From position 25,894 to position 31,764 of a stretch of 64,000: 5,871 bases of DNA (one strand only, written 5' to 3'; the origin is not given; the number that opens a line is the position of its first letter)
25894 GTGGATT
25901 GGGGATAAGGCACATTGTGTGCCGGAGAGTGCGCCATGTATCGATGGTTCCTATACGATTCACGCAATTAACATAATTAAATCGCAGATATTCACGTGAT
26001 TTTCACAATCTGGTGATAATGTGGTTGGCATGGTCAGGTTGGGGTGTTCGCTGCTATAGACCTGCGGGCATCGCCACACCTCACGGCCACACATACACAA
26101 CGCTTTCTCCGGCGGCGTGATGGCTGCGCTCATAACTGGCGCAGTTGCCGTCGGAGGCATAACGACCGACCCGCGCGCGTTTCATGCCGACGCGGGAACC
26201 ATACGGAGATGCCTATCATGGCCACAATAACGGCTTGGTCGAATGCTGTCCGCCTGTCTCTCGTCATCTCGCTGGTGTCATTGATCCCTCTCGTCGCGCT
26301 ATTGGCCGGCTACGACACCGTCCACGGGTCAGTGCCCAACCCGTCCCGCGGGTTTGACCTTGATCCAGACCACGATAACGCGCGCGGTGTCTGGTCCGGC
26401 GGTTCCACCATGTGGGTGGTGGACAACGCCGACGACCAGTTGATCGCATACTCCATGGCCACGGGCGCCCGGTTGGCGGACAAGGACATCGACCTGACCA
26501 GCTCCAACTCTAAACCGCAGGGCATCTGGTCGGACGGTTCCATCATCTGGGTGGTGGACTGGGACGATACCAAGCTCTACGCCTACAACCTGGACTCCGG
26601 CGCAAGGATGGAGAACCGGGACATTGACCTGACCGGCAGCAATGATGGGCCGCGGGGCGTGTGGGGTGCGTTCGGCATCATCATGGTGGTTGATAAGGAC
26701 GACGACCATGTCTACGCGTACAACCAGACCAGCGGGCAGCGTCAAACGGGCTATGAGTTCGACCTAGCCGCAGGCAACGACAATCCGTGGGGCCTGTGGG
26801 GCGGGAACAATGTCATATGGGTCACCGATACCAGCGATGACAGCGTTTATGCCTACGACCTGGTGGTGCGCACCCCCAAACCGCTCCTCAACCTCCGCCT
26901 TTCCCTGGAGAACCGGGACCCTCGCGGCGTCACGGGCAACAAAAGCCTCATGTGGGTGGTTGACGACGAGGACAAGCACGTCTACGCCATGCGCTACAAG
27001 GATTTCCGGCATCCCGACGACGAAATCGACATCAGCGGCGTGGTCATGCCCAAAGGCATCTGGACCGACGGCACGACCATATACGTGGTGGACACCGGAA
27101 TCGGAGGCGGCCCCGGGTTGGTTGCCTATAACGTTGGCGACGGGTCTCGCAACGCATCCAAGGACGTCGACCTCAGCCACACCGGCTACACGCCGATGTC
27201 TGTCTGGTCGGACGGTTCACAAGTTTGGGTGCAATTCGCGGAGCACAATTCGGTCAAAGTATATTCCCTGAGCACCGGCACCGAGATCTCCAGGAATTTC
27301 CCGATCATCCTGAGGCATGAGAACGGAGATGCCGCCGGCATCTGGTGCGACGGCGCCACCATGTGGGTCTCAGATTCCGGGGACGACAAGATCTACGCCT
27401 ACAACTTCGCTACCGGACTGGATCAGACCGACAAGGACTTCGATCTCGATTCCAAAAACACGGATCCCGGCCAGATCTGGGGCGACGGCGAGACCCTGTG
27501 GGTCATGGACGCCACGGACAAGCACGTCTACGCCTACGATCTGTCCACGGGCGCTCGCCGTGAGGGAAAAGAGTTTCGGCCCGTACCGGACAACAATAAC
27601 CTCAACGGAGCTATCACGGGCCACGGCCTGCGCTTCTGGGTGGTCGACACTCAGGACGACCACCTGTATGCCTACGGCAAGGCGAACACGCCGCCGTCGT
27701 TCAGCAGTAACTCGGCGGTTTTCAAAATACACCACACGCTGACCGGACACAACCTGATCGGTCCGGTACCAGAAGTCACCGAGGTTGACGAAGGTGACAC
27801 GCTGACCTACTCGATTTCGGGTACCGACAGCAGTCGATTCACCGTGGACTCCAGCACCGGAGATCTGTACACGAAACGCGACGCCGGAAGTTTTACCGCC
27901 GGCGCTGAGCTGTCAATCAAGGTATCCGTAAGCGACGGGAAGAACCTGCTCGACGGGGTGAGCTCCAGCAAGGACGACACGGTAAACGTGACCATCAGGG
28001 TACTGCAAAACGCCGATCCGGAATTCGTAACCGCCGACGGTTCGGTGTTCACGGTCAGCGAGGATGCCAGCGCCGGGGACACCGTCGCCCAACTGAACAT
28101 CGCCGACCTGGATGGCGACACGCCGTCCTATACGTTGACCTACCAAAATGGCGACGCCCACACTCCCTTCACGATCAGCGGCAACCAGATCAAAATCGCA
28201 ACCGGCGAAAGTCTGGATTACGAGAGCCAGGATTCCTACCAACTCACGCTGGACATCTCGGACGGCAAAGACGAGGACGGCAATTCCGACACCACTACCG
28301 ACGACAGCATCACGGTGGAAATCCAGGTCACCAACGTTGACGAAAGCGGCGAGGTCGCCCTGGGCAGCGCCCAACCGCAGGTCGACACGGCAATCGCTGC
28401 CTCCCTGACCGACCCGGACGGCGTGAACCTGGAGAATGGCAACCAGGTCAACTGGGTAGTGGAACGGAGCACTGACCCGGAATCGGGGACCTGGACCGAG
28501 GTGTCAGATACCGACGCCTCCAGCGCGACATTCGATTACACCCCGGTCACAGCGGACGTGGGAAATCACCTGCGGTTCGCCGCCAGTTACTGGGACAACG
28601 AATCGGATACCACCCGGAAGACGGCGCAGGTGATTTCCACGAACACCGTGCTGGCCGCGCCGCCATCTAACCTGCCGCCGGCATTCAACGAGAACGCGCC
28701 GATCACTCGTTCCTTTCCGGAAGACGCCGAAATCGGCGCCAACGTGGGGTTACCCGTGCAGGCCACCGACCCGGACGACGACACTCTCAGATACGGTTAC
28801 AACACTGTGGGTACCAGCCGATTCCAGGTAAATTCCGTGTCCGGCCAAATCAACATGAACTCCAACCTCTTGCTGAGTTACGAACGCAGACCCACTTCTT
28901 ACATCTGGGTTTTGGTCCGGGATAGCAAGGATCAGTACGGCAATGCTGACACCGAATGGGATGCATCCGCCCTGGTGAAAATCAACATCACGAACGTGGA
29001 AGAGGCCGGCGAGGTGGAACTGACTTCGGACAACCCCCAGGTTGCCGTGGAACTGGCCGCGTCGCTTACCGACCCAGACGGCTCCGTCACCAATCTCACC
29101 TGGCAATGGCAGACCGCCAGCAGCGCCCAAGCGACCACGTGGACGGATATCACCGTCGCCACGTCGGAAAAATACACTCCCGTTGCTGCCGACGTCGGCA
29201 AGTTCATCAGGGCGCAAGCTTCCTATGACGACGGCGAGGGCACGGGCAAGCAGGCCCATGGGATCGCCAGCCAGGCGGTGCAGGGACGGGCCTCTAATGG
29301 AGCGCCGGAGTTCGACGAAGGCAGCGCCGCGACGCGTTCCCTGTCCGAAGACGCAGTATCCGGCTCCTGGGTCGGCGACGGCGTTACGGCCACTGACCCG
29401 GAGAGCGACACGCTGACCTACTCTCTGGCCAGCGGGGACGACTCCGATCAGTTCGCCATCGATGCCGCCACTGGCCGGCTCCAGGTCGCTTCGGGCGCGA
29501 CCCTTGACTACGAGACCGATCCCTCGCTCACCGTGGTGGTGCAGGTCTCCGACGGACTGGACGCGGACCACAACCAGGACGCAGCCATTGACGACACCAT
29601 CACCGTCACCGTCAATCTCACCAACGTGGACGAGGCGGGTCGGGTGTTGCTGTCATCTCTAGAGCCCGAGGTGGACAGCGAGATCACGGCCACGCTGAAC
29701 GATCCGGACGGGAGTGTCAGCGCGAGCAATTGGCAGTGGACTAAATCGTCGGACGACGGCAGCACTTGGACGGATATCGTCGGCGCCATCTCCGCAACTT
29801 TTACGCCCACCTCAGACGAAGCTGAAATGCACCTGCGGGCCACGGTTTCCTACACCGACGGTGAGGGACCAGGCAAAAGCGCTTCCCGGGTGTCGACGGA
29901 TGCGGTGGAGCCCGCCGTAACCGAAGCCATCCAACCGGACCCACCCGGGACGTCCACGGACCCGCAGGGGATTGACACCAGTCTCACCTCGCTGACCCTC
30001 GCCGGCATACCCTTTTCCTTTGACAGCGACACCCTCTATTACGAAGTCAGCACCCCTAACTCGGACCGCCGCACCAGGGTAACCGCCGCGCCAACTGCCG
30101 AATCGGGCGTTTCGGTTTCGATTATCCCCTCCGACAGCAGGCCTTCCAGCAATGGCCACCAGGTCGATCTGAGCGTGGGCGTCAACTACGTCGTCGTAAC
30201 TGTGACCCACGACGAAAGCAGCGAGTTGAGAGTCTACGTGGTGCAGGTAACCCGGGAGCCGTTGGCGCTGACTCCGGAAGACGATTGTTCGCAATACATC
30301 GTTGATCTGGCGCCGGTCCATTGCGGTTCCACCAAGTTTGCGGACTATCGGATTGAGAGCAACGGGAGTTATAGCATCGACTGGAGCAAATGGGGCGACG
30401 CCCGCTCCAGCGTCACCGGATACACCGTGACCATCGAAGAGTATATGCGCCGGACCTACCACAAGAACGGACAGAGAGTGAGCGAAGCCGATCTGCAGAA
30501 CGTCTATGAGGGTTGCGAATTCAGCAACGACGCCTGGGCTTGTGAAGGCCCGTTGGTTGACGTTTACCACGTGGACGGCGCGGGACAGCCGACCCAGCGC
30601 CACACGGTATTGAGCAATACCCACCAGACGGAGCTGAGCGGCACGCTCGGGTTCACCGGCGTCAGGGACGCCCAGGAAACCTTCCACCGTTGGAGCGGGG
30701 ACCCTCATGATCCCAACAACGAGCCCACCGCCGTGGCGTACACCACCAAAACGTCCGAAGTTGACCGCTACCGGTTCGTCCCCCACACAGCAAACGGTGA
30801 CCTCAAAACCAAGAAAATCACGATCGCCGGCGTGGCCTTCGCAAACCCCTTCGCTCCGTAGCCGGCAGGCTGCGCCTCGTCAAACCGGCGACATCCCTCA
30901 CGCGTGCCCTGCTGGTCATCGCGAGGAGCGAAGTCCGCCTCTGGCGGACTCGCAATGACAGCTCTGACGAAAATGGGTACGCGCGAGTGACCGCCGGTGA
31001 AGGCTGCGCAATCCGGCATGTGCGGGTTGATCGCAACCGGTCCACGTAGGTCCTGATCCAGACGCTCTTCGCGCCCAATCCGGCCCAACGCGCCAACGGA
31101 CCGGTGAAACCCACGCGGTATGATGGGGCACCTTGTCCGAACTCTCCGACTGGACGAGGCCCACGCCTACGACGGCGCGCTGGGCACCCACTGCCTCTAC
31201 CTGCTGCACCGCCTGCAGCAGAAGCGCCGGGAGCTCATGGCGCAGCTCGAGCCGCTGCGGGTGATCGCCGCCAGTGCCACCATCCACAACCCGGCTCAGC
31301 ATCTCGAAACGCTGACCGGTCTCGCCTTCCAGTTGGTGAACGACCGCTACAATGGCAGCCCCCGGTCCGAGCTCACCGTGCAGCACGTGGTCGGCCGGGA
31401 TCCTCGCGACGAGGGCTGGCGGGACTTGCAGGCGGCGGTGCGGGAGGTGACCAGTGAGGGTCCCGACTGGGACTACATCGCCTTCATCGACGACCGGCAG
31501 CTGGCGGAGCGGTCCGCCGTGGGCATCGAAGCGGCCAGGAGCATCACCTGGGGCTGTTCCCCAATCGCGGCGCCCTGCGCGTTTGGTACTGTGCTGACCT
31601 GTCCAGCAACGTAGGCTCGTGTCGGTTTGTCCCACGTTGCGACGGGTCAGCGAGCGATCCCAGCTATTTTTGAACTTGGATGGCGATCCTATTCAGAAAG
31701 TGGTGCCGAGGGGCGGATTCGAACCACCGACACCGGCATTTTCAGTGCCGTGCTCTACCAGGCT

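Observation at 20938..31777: ~10.7-kb segment bounded by tRNA-Phe and a 22-bp direct copy of its 3' end (decayed integrative island)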

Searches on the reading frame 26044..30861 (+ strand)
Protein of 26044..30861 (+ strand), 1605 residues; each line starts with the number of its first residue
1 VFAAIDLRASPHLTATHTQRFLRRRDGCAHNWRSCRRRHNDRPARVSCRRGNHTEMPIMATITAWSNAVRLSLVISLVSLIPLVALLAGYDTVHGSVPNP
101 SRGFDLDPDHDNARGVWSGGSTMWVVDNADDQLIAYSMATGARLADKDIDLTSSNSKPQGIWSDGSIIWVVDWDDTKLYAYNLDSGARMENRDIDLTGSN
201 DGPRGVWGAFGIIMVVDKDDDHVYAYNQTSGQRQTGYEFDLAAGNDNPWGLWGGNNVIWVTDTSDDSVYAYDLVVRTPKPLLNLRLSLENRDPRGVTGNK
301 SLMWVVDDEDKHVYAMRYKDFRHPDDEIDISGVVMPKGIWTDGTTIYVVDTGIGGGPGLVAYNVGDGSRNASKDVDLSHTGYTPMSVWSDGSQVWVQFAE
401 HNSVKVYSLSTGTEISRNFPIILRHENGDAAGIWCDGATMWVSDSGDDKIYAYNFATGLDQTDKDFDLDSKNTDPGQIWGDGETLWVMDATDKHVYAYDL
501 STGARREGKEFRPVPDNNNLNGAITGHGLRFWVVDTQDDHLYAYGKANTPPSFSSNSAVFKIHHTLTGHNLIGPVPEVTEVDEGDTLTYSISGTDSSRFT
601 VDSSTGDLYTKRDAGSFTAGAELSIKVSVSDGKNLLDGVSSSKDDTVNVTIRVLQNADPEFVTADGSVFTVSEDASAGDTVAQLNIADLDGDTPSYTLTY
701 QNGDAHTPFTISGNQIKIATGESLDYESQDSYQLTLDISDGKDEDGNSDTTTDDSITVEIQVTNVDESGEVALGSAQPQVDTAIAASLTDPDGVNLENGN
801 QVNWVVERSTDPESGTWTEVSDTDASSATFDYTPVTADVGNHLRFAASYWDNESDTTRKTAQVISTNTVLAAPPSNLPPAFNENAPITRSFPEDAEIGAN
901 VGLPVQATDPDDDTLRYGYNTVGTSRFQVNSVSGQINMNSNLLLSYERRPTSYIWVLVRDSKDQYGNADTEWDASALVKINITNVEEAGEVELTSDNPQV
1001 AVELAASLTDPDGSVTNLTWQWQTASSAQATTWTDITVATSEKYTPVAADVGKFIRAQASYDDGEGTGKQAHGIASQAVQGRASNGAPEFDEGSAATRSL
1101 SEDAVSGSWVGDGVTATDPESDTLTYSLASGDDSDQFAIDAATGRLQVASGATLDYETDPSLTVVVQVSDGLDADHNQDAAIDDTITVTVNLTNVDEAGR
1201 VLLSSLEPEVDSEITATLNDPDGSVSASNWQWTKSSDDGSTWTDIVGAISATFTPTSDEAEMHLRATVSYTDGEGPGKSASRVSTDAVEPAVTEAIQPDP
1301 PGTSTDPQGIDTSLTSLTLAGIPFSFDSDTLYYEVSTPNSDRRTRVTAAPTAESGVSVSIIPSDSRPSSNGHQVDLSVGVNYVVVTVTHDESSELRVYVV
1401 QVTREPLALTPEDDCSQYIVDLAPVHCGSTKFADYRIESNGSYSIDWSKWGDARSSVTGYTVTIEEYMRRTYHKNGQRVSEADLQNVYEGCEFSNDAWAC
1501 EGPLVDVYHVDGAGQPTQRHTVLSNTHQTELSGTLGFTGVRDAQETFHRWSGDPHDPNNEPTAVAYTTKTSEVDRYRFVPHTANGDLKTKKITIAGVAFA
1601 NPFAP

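Call 7: search_protein_families(library=pfam, proteins=[window:26044-30861:+], max_evalue=0.01)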
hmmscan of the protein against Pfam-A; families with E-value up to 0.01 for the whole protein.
window:26044-30861:+ (1605 aa): 5 families
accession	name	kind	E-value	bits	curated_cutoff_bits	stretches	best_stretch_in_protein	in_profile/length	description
PF00028.23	Cadherin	-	8.3e-28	97.1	28.8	3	668-759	2-89/93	Cadherin domain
PF12733.13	Cadherin-like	-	2e-08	35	24.2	1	1314-1405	1-89/89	Cadherin-like beta sandwich domain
PF23592.1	Cadherin_CELSR2_9th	-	7.6e-08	32.8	36.8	0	572-634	29-90/100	CELSR2-like, ninth cadherin domain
PF16709.11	SCAB-Ig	-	0.00022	21.7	27.6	0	1014-1062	24-71/98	Ig domain of plant-specific actin-binding protein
PF13897.11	GOLD_2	-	0.0094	16.7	28.4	0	712-781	25-90/140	Golgi-dynamics membrane-trafficking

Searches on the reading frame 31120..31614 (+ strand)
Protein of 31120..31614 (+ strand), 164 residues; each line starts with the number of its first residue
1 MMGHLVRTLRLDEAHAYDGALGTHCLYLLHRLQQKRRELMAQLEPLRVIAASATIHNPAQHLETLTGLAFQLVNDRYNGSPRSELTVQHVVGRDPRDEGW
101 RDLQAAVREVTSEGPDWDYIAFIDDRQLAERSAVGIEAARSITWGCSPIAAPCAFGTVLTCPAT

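Call 7: search_protein_families(library=pfam, proteins=[window:31120-31614:+], max_evalue=0.01)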
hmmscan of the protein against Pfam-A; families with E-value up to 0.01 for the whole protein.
window:31120-31614:+ (164 aa): 0 families

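Call 41: find_homologous_proteins(query=window:31120-31614:+, max_evalue=0.00001)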
Query window:31120-31614:+ (164 aa): 23 proteins with E <= 0.00001 among 133 candidates.
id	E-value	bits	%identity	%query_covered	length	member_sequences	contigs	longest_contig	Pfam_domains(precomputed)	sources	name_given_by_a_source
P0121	1.4e-105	368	100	99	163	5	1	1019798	-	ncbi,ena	-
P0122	9.5e-71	255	92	76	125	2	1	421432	-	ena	-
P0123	1.9e-60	221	83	76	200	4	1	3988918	-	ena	-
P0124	1.6e-58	215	81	74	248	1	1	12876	PF00270.36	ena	-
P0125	1.1e-56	209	79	75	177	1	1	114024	-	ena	-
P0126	3.0e-56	208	79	75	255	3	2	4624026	PF00271.38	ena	-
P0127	4.1e-56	207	79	77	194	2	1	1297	-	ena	-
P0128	2.9e-53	198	83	69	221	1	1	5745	-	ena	-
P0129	3.1e-52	195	95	57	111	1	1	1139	-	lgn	-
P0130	1.2e-50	190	92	56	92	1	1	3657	-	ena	-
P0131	4.6e-45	171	76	66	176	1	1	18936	-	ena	-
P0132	5.1e-43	165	80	63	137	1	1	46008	-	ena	-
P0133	4.0e-37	146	85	49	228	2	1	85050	PF00270.36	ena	-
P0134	2.3e-36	143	85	48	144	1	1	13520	-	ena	-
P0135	1.7e-34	137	84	48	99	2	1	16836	-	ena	-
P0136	3.5e-31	126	86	44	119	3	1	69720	PF00270.36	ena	-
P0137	5.8e-30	122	83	44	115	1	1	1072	PF00271.38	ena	-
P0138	1.5e-29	121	88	41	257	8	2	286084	PF00270.36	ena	-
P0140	3.3e-21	94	89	33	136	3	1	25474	PF00270.36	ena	-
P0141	5.3e-21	93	90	32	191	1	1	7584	PF00270.36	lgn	-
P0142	5.1e-12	64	87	24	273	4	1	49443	PF00270.36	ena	-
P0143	2.0e-10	59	73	30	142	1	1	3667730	PF00271.38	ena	-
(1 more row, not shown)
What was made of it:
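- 31150..31548 (+): Internal 400-bp fragment of an SF2 (DEAH...SAT) helicase pseudogene; the ORF spans 31120-31614. Homologs carry PF00270 or PF00271, and all 23 are 273 aa or shorter (call 41).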

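Call 42: find_encoding_contigs(protein=P0121, flank=3000, max_places=3)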
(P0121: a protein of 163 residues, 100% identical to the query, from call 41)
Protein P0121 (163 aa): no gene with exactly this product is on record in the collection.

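Call 43: find_encoding_contigs(protein=P0123, flank=10000, max_places=3)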
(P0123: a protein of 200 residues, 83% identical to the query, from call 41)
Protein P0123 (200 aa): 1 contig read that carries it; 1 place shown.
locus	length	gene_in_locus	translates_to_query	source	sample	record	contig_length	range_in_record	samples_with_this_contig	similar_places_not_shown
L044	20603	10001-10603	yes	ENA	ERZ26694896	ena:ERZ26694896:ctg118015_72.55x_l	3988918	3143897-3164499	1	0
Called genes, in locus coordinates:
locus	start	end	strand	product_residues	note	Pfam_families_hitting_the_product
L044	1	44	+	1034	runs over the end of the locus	PF07517:SecA_DEAD, PF01043:SecA_PP_bind, PF21090:P-loop_SecA, PF07516:SecA_SW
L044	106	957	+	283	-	-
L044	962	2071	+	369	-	-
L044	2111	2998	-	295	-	PF03994:DUF350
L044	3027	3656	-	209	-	PF13785:DUF4178 (weak)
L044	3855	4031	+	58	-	-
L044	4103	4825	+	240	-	PF04012:PspA_IM30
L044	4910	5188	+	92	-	PF22743:PspAA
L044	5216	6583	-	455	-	PF11805:DUF3326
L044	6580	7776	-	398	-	PF00278:Orn_DAP_Arg_deC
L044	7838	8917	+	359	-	-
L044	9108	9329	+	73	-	PF01402:RHH_1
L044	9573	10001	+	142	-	PF00270:DEAD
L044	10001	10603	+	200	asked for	-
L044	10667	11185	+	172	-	-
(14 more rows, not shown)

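Call 44: find_encoding_contigs(protein=P0126, flank=10000, max_places=3)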
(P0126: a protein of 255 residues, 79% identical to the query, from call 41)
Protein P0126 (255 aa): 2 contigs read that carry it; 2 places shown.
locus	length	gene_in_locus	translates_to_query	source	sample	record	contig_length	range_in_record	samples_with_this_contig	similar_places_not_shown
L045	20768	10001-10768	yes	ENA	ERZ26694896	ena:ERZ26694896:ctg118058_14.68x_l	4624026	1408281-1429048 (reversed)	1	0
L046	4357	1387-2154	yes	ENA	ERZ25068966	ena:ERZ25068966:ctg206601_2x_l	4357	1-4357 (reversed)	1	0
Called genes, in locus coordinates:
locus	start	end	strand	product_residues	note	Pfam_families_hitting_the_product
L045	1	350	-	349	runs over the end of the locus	PF00884:Sulfatase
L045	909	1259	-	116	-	-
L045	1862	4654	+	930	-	PF00501:AMP-binding, PF13193:AMP-binding_C (weak), PF00550:PP-binding, PF01370:Epimerase, PF07993:NAD_binding_4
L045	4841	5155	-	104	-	-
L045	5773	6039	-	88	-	-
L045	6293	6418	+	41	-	-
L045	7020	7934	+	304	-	-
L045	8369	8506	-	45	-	-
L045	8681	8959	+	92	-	PF02604:PhdYeFM_antitox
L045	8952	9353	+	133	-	PF01850:PIN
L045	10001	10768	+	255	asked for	PF00271:Helicase_C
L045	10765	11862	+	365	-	-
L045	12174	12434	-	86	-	-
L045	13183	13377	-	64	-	-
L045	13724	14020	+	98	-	PF13384:HTH_23, PF13551:HTH_29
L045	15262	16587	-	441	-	PF13701:DDE_Tnp_1_4, PF01609:DDE_Tnp_1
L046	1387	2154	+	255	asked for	PF00271:Helicase_C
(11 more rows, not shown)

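Call 53: find_encoding_contigs(protein=P0122, flank=10000, max_places=3)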
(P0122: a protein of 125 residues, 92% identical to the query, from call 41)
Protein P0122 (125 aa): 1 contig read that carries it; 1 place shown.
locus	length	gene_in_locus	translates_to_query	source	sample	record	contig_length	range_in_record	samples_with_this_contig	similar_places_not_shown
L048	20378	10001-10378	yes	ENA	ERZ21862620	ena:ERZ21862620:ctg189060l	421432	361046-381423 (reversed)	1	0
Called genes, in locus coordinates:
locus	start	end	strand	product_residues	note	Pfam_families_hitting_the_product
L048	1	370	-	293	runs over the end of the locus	PF00106:adh_short, PF08659:KR (weak), PF13561:adh_short_C2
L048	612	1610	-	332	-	PF13449:Phytase-like (faint), PF06739:SBBP (faint), PF25021:TEN_NHL (faint), PF08450:SGL, PF17170:DUF5128 (faint), PF24684:Vgb_lyase (weak), PF01436:NHL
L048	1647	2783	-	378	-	PF07394:DUF1501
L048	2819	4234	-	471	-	PF08811:DUF1800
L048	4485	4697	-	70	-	PF13701:DDE_Tnp_1_4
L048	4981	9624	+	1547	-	PF23592:Cadherin_CELSR2_9th (faint), PF00028:Cadherin, PF12733:Cadherin-like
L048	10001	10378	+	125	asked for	-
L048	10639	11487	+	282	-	PF05685:Uma2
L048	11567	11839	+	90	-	-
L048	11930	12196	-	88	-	PF05016:ParE_toxin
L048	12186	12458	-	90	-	PF01954:AF2212-like (weak)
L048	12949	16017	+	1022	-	PF07581:Glug (faint), PF13855:LRR_8 (faint), PF00560:LRR_1 (faint), PF12799:LRR_4 (faint), PF23598:LRR_14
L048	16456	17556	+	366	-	PF21710:Spt6_S1 (faint), PF13509:S1_2 (faint), PF00575:S1, PF23459:S1_RRP5 (weak), PF00575:S1, PF23459:S1_RRP5 (weak)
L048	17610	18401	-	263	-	-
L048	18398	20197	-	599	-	PF14716:HHH_8, PF00633:HHH (faint), PF14520:HHH_5, PF14791:DNA_pol_B_thumb, PF02811:PHP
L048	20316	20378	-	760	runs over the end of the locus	PF00330:Aconitase, PF00694:Aconitase_C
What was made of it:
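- Checked: A cadherin-domain ORF at 26044-30861, 1605 aa from the first GTG; the ortholog is called at 1547 aa in L048 (calls 7, 53).
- On IS1380-family insertion sequence (for 24814-25905): The L048 ortholog fragment carries PF13701 (call 53).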
